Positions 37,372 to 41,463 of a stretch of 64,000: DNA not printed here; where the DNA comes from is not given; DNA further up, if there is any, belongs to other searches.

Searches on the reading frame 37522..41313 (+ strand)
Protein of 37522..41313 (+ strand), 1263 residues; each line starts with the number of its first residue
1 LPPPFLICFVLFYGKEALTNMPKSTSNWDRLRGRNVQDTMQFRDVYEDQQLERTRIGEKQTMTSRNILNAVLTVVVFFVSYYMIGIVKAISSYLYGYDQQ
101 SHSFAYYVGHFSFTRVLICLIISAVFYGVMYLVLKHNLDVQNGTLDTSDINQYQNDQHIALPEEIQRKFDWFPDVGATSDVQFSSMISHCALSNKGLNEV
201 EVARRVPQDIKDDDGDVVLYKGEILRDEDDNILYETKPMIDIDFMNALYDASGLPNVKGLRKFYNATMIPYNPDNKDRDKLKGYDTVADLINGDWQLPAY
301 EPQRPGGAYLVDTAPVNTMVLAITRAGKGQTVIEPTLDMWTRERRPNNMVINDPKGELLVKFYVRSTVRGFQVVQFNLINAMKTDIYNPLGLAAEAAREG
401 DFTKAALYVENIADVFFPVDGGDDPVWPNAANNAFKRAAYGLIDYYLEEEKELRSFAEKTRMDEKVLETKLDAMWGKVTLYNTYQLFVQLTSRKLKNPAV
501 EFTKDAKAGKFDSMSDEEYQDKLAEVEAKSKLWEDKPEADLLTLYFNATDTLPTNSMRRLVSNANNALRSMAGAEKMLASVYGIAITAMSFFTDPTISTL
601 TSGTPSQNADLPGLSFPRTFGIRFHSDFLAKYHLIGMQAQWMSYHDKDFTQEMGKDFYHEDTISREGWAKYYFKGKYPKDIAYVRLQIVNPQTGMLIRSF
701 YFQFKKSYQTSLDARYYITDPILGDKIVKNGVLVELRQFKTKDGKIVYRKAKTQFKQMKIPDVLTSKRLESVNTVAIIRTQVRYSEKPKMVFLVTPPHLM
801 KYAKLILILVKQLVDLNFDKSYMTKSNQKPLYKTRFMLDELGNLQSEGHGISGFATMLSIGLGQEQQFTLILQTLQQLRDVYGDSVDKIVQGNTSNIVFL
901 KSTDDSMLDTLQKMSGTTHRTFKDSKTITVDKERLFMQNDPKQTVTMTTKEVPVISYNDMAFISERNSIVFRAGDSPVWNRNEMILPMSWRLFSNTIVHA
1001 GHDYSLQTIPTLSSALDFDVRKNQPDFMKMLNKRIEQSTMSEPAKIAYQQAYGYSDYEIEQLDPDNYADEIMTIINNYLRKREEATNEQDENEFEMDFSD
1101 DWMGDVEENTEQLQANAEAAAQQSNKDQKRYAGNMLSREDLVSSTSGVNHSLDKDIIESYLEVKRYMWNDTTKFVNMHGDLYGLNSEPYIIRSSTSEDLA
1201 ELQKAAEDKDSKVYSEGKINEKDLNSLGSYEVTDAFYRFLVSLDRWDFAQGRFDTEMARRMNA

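Call 6: search_protein_families(library=pfam, proteins=[window:37522-41313:+], max_evalue=0.01)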
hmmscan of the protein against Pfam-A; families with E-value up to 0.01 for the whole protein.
window:37522-41313:+ (1263 aa): 3 families
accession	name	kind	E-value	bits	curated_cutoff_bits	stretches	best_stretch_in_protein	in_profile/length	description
PF02534.20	T4SS-DNA_transf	-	9.5e-21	74.6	20.1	2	317-603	46-248/468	Type IV secretory system Conjugative DNA transfer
PF12696.13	TraG-D_C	-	8.9e-11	42.2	22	1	835-956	3-117/126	TraM recognition site of TraD and TraG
PF10412.15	TrwB_AAD_bind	-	1.6e-07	31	20.5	1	803-919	217-327/387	Type IV secretion-system coupling protein DNA-binding domain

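Call 7: search_protein_families(library=ncbifam, proteins=[window:37522-41313:+], max_evalue=0.01)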
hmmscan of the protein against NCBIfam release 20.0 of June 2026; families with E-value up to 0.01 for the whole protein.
window:37522-41313:+ (1263 aa): 5 families
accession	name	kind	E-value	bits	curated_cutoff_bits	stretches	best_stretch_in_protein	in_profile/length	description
NF045973.1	conju_CD1115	equivalog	1.8e-43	149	250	2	536-981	176-431/442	VirD4-like conjugal transfer protein, CD1115 family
NF010424.0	PRK13850.1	equivalog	3.9e-11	41.8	681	2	790-1118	351-649/670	type IV secretion system ATPase VirD4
NF010450.0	PRK13876.1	subfamily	5.3e-07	28.2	674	1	308-480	137-296/667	IncP-type conjugal transfer protein TraG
NF010453.0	PRK13880.1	subfamily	4.7e-05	21.8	586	0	308-391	162-241/630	conjugal transfer coupling protein TraG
TIGR02759.1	TraD_Ftype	equivalog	0.0039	16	521.35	0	327-452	186-294/566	type IV conjugative transfer system coupling protein TraD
